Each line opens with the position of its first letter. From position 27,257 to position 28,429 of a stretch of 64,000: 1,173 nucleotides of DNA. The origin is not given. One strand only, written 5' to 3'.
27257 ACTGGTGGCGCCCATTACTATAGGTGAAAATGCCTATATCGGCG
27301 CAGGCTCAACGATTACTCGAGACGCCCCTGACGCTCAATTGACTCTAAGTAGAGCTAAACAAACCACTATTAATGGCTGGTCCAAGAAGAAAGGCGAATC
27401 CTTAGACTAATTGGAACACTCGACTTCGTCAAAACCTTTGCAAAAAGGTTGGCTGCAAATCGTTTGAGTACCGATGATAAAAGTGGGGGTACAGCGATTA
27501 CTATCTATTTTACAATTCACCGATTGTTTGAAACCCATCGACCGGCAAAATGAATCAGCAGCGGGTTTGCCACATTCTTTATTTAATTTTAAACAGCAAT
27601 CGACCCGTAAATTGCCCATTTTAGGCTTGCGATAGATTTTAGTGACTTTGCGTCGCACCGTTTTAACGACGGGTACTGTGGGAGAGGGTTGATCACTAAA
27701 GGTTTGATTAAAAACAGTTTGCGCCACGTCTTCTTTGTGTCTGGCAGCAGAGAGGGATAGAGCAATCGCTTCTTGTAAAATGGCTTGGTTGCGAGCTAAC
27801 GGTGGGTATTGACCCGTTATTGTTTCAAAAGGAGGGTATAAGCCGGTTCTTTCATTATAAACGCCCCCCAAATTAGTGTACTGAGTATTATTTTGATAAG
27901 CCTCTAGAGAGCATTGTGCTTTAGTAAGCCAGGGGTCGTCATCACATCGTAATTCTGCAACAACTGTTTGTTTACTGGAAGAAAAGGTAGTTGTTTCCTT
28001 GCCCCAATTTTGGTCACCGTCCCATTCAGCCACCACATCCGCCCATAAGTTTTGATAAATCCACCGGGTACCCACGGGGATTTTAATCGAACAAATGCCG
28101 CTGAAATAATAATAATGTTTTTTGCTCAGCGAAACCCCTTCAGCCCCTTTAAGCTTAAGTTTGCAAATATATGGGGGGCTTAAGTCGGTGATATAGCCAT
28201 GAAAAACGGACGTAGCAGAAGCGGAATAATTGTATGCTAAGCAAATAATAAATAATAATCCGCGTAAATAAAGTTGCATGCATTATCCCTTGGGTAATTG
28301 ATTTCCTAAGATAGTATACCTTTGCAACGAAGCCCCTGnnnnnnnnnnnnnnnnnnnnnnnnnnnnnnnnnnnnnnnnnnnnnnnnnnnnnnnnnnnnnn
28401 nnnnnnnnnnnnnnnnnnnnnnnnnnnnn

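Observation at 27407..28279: Orphan secreted Cys-rich protein wedged between glmU and hemH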

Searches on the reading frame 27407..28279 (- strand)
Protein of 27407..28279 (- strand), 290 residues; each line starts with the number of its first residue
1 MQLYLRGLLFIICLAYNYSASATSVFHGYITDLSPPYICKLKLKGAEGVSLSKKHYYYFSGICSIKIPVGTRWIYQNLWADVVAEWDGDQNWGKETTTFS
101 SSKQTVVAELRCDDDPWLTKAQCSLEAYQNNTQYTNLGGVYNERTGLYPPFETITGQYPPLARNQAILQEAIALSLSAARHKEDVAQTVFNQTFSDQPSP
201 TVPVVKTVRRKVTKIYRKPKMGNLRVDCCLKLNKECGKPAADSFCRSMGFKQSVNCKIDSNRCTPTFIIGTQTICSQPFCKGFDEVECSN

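Call 3: search_protein_families(library=pfam, proteins=[window:27407-28279:-], max_evalue=10)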
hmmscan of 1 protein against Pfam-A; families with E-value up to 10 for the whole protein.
window:27407-28279:- (290 aa): 0 families

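Call 4: search_protein_families(library=ncbifam, proteins=[window:27407-28279:-], max_evalue=10)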
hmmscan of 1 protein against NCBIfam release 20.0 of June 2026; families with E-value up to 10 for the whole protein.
window:27407-28279:- (290 aa): 0 families

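Call 5: find_homologous_proteins(query=window:27410-28279:-, max_evalue=0.01)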
Query window:27410-28279:- (290 aa): 28 proteins with E <= 0.01 among 2207 candidates.
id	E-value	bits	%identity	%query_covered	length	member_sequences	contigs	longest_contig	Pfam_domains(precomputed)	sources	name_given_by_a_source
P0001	2.8e-200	682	100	100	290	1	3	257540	-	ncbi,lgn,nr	ncbi:MAG: hypothetical protein H0U71_00915 [Gammaproteobacteria bacterium]|nr:hypothetical protein [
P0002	3.1e-132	458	67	99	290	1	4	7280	-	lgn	-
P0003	2.1e-129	449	64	100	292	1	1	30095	-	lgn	-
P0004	1.3e-128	446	65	100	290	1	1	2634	-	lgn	-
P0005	8.8e-122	424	60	100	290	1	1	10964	-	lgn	-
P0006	4.2e-121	422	61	99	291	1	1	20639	-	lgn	-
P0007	1.5e-120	420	62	98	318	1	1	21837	-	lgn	-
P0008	2.3e-117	409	59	100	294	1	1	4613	-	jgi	jgi:hypothetical protein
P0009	5.7e-117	408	59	99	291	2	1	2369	-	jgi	jgi:hypothetical protein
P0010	1.3e-113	397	59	94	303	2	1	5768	-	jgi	jgi:hypothetical protein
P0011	1.6e-113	397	59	98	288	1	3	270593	-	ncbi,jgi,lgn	jgi:hypothetical protein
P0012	4.5e-113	395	60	98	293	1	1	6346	-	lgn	-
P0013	1.2e-112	394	59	98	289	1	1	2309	-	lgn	-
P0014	1.8e-112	393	59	98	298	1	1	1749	-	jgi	jgi:hypothetical protein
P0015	2.1e-110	387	58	93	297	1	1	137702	-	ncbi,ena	-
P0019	2.1e-96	341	48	100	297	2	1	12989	-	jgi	jgi:hypothetical protein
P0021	2.8e-93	330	49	99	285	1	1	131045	-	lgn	-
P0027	2.3e-70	255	60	63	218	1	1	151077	-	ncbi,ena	-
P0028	3.6e-68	248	55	67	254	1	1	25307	-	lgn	-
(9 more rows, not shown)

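Call 9: search_solved_structures(query=A1, max_evalue=10, show_alignments=3)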
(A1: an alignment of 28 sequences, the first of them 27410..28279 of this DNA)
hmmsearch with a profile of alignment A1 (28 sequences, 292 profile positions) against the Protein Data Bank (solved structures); distinct sequences matched with E-value up to 10: 2.
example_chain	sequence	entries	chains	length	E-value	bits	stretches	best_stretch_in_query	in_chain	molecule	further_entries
7awy_A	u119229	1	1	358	0.12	14.7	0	82-107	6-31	Scone-R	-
7ko8_A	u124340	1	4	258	1.2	11.5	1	172-242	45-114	Capsid protein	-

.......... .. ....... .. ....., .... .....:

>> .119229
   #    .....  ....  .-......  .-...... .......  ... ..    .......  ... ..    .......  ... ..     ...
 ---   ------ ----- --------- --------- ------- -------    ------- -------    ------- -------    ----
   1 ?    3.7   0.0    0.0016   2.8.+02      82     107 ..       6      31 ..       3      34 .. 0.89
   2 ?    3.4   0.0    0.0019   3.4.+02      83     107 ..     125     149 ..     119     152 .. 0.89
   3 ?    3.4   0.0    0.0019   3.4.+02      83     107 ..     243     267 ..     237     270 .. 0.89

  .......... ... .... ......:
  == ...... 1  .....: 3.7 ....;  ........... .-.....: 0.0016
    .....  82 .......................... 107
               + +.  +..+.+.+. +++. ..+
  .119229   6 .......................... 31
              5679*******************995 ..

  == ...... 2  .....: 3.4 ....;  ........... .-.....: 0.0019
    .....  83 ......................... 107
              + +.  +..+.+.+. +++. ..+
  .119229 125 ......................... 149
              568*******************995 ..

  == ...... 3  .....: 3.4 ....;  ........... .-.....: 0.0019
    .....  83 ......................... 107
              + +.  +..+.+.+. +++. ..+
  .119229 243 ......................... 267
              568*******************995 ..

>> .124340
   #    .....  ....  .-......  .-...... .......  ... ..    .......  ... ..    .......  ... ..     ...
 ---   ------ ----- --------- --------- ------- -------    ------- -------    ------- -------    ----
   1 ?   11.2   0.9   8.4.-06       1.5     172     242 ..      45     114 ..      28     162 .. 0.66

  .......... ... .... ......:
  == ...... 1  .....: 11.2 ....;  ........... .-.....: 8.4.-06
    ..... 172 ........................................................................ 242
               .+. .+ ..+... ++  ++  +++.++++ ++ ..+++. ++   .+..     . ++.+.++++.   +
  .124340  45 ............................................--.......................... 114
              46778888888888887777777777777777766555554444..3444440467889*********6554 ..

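Call 10: find_encoding_contigs(protein=P0011, flank=6000, max_places=3)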
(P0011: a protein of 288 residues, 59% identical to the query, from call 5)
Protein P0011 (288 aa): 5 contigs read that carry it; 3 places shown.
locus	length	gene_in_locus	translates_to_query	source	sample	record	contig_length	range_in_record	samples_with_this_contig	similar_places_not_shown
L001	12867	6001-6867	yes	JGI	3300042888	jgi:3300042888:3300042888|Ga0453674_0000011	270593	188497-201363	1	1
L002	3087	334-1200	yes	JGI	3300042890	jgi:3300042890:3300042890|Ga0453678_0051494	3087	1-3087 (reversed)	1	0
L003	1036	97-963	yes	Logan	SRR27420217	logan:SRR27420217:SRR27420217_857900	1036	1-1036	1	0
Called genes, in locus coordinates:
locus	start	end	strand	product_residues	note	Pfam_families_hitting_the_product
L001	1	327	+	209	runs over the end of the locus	-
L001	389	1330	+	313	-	-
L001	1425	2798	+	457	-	PF01654:Cyt_bd_oxida_I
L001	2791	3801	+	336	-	PF02322:Cyt_bd_oxida_II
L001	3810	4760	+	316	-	PF01370:Epimerase, PF13460:NAD_binding_10 (faint), PF16363:GDP_Man_Dehyd (weak), PF08338:DUF1731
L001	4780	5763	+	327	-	PF00762:Ferrochelatase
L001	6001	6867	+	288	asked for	-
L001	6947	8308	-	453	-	PF00483:NTP_transferase, PF01128:IspD, PF12804:NTP_transf_3, PF25084:LbH_EIF2B, PF25087:GMPPB_C (weak), PF00132:Hexapep (weak), PF25087:GMPPB_C, PF00132:Hexapep, +1 more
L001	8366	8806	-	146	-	PF02823:ATP-synt_DE_N, PF00401:ATP-synt_DE (weak)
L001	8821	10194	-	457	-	PF02874:ATP-synt_ab_N, PF00006:ATP-synt_ab, PF22919:ATP-synt_VA_C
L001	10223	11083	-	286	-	PF00231:ATP-synt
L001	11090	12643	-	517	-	PF02874:ATP-synt_ab_N, PF00006:ATP-synt_ab, PF00306:ATP-synt_ab_C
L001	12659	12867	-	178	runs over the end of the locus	PF00213:OSCP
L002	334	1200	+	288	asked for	-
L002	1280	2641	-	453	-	PF00483:NTP_transferase, PF01128:IspD, PF12804:NTP_transf_3, PF25084:LbH_EIF2B, PF25087:GMPPB_C (weak), PF00132:Hexapep (weak), PF25087:GMPPB_C, PF00132:Hexapep, +1 more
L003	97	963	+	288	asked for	-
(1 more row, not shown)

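Call 11: find_encoding_contigs(protein=P0015, flank=6000, max_places=3)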
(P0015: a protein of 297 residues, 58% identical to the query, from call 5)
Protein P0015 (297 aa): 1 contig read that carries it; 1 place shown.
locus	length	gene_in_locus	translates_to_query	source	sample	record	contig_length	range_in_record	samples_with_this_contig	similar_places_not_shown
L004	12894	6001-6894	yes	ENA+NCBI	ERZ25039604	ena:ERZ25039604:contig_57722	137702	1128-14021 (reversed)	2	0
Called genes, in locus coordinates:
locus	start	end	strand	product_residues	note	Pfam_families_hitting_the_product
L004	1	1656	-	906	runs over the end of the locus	PF02739:5_3_exonuc_N, PF01367:5_3_exonuc, PF01612:DNA_pol_A_exo1, PF22619:DNA_polI_exo1, PF00476:DNA_pol_A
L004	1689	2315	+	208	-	-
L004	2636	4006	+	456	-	PF01654:Cyt_bd_oxida_I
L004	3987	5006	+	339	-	PF02322:Cyt_bd_oxida_II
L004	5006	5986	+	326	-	PF00762:Ferrochelatase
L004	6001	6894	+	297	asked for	-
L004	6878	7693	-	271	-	PF08501:Shikimate_dh_N, PF01488:Shikimate_DH, PF18317:SDH_C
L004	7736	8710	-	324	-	PF19300:BPD_transp_1_N, PF00528:BPD_transp_1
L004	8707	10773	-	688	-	PF00496:SBP_bac_5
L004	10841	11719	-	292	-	PF18030:Rimk_N, PF14397:ATPgrasp_ST (faint), PF02655:ATP-grasp_3 (weak), PF02955:GSH-S_ATP, PF08443:RimK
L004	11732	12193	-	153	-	PF05618:RimB-like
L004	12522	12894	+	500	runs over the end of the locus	?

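Call 12: find_encoding_contigs(protein=P0027, flank=6000, max_places=3)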
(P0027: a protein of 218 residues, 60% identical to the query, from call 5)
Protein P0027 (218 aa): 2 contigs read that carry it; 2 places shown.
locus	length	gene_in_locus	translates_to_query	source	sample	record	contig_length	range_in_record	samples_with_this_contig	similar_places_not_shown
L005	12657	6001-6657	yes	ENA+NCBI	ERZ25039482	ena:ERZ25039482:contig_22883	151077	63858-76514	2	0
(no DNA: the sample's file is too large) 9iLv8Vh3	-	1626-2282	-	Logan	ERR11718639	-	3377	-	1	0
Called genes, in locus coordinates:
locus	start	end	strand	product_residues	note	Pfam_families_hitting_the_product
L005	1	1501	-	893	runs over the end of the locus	PF02739:5_3_exonuc_N, PF01367:5_3_exonuc, PF01612:DNA_pol_A_exo1, PF22619:DNA_polI_exo1, PF00476:DNA_pol_A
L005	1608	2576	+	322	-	PF01654:Cyt_bd_oxida_I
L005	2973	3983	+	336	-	PF02322:Cyt_bd_oxida_II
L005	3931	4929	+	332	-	PF01370:Epimerase, PF08338:DUF1731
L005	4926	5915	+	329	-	PF00762:Ferrochelatase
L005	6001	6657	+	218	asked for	-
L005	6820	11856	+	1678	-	-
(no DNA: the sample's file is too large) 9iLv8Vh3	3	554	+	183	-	?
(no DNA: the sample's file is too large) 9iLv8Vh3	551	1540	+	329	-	PF00762:Ferrochelatase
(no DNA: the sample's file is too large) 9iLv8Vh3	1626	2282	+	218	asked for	-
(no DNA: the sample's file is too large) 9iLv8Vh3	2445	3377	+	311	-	?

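Call 15: find_encoding_contigs(protein=P0021, flank=6000, max_places=2)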
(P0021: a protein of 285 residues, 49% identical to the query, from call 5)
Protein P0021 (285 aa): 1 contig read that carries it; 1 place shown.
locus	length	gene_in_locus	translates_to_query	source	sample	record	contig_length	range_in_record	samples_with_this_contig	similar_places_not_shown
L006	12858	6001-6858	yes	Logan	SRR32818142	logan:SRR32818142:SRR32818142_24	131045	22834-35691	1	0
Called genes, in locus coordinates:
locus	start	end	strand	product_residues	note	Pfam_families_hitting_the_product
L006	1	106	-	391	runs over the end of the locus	PF08448:PAS_4, PF00512:HisKA (weak), PF02518:HATPase_c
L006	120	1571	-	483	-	PF01554:MatE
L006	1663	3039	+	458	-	PF01654:Cyt_bd_oxida_I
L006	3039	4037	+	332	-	PF02322:Cyt_bd_oxida_II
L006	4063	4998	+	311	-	PF01370:Epimerase, PF08338:DUF1731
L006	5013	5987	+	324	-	PF00762:Ferrochelatase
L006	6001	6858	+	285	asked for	-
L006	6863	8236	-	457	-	PF00483:NTP_transferase, PF01128:IspD (weak), PF12804:NTP_transf_3, PF25084:LbH_EIF2B, PF25087:GMPPB_C, PF00132:Hexapep, PF14602:Hexapep_2 (weak)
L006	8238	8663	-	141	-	PF02823:ATP-synt_DE_N, PF00401:ATP-synt_DE (weak)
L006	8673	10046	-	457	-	PF02874:ATP-synt_ab_N, PF00006:ATP-synt_ab, PF22919:ATP-synt_VA_C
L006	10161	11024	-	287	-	PF00231:ATP-synt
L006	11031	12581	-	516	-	PF02874:ATP-synt_ab_N, PF00006:ATP-synt_ab, PF00306:ATP-synt_ab_C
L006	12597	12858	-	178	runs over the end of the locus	PF00213:OSCP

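Call 16: find_encoding_contigs(protein=P0019, flank=6000, max_places=2)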
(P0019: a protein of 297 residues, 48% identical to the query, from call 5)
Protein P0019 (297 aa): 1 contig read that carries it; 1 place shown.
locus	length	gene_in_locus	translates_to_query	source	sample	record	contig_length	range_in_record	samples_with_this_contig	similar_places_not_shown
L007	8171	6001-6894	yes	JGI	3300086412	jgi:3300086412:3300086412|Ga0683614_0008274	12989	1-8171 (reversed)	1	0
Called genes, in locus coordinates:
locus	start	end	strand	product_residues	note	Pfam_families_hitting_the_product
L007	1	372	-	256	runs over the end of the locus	PF01386:Ribosomal_L25p, PF14693:Ribosomal_TL5_C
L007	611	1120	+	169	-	-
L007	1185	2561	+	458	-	PF01654:Cyt_bd_oxida_I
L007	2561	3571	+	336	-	PF02322:Cyt_bd_oxida_II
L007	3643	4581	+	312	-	PF01370:Epimerase, PF08338:DUF1731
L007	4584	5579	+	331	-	PF00762:Ferrochelatase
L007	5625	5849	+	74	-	-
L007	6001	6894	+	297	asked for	-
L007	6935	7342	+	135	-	-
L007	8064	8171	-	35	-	?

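Call 17: find_encoding_contigs(protein=P0003, flank=6000, max_places=2)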
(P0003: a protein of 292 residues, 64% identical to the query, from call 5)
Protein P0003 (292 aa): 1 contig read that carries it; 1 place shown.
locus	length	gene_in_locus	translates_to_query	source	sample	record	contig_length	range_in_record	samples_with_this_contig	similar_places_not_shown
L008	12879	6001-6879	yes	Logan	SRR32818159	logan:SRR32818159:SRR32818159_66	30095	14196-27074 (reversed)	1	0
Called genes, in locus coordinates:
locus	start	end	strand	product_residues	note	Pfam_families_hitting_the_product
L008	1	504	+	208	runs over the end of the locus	-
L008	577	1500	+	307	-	-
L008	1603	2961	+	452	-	PF01654:Cyt_bd_oxida_I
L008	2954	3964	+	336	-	PF02322:Cyt_bd_oxida_II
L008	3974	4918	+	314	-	PF01370:Epimerase, PF08338:DUF1731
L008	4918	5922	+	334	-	PF00762:Ferrochelatase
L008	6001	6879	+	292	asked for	-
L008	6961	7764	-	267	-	-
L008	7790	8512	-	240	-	-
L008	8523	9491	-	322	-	-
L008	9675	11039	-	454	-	PF00483:NTP_transferase, PF01128:IspD, PF12804:NTP_transf_3, PF25084:LbH_EIF2B (weak), PF25087:GMPPB_C (weak), PF00132:Hexapep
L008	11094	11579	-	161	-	PF02823:ATP-synt_DE_N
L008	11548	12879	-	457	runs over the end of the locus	PF02874:ATP-synt_ab_N, PF00006:ATP-synt_ab, PF22919:ATP-synt_VA_C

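Call 18: find_encoding_contigs(protein=P0028, flank=6000, max_places=2)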
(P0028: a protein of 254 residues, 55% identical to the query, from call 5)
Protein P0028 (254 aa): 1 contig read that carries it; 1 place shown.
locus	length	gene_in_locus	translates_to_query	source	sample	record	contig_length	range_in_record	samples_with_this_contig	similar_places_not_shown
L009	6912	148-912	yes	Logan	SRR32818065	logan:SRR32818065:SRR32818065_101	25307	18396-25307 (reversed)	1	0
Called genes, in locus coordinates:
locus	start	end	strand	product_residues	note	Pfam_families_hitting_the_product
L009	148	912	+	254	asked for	-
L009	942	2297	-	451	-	PF00483:NTP_transferase, PF01128:IspD, PF12804:NTP_transf_3, PF25084:LbH_EIF2B, PF00132:Hexapep (weak), PF14602:Hexapep_2 (faint), PF25087:GMPPB_C, PF00132:Hexapep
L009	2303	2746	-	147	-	PF02823:ATP-synt_DE_N, PF00401:ATP-synt_DE (faint)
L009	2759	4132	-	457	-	PF02874:ATP-synt_ab_N, PF00006:ATP-synt_ab, PF22919:ATP-synt_VA_C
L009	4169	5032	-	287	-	PF00231:ATP-synt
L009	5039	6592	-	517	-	PF02874:ATP-synt_ab_N, PF00006:ATP-synt_ab, PF00306:ATP-synt_ab_C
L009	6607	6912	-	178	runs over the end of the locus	PF00213:OSCP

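Call 20: predict_structure(alignment_id=A1)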
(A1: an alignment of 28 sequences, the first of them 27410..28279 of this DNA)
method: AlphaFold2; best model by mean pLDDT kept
length: 290 residues; sequences in the alignment: 28
mean_pLDDT: 77.8   pTM: 0.50
mean pLDDT of the five models: 77.8, 76.4, 75.6, 73.1, 72.6
residues with pLDDT >= 90: 80; 70-90: 135; 50-70: 41; < 50: 34
segments of 3 or more residues with pLDDT < 50: 22-33, 140-144, 152-157, 205-208
pLDDT, mean of each block of 10 residues (from residue 1): 84 70 44 64 92 94 82 84 94 91 83 87 81 68 48 50 76 91 91 72 49 86 82 63 91 89 80 82 89
secondary structure, 60 per line:
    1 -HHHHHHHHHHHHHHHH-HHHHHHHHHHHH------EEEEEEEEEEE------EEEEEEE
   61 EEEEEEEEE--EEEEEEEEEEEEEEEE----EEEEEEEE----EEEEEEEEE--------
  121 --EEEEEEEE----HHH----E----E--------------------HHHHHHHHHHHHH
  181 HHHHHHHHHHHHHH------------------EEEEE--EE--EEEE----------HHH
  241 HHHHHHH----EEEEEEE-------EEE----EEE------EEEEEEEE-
elements in order: H2-17 H19-30 E37-47 E54-69 E72-87 E92-99 E104-112 E123-130 H168-194 E213-217 E224-227 H238-247 E252-258 E266-268 E273-275 E282-289

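Call 30: find_related_loci(query=A1, collection=genome_contigs, flank=6000)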
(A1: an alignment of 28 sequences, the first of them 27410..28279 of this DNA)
Query A1 (290 aa) in genome_contigs; peptide patterns used: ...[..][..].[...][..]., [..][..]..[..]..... (x = any residue, [..] = any of these).
12 stretches matched a pattern; 4 encode a relative of the query (tblastn E <= 1e-3); 4 distinct loci.
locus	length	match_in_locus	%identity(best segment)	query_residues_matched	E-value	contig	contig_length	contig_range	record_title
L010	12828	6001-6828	58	22-290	1e-111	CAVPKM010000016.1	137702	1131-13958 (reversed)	MAG: uncultured Gammaproteobacteria bacterium isolate MFD10064.bin.1.125 genome assembly, contig: contig_57722, whole ge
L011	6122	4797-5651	56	9-288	2e-111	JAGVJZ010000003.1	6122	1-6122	MAG: Gammaproteobacteria bacterium isolate SW_53 c_000000042479, whole genome shotgun sequence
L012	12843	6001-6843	57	20-288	8e-107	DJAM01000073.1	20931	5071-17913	MAG TPA_asm: Coxiellaceae bacterium UBA6002 UBA6002_contig_795, whole genome shotgun sequence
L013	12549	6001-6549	60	1-182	4e-72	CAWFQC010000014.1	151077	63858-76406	MAG: uncultured Gammaproteobacteria bacterium isolate MFD01633.bin.2.38 genome assembly, contig: contig_22883, whole gen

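Call 31: search_protein_representatives(alignment_id=A1)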
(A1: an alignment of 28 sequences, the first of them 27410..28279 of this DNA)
Query: 28 sequences, 292 profile positions. Proteins with E-value up to 0.001 (for the whole library): 1547; up to 1e-10: 527; up to 1e-30: 20. The best 150 are listed.
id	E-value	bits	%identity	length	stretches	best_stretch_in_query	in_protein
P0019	1.0e-139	481.1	-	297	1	1-291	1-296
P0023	3.0e-108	377.8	-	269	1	2-200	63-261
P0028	4.6e-106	370.7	-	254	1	1-249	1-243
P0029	7.1e-47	176.4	-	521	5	200-291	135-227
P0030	3.2e-46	174.3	-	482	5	209-291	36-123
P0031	5.6e-46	173.4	-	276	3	213-290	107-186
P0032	4.1e-43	164.1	-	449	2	29-164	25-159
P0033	2.1e-42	161.7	-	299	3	207-291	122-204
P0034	3.4e-41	157.8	-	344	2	34-221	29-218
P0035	2.3e-40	155.0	-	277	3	215-290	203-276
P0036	1.3e-39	152.6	-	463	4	210-291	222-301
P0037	5.1e-38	147.3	-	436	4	208-291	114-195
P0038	9.3e-37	143.2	-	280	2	207-291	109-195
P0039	5.5e-33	130.8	-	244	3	214-291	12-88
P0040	1.0e-32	130.0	-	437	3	210-291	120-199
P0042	3.4e-32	128.2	-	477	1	3-151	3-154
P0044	1.3e-31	126.3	-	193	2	210-291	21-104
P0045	2.6e-31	125.3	-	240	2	207-290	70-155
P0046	1.1e-30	123.3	-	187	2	215-291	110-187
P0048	1.2e-29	119.9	-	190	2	213-290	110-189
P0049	1.3e-29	119.7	-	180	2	213-290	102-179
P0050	1.4e-29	119.7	-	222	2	210-291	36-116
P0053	3.0e-29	118.6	-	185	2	214-291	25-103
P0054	4.1e-29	118.1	-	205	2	209-292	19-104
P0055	9.9e-29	116.8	-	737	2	207-291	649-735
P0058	4.5e-28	114.7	-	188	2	213-291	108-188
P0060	7.6e-28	113.9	-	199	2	215-291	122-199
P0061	2.4e-27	112.3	-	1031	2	204-290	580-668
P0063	2.8e-27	112.1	-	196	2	215-291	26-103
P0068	6.3e-27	110.9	-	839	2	213-291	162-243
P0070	7.9e-27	110.6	-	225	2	211-290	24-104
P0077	2.8e-26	108.8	-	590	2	211-291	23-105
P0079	3.7e-26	108.4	-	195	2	214-291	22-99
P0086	7.5e-25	104.1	-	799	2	211-292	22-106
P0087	8.5e-25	103.9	-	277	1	38-292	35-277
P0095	2.3e-24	102.5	-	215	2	212-291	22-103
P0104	1.2e-23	100.2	-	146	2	215-290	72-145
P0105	1.2e-23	100.2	-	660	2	214-291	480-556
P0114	1.2e-22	96.9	-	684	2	210-291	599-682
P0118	2.6e-22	95.8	-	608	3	217-291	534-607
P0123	5.3e-22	94.7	-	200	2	211-291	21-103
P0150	6.3e-20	87.9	-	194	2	207-291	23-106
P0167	4.6e-19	85.1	-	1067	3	219-291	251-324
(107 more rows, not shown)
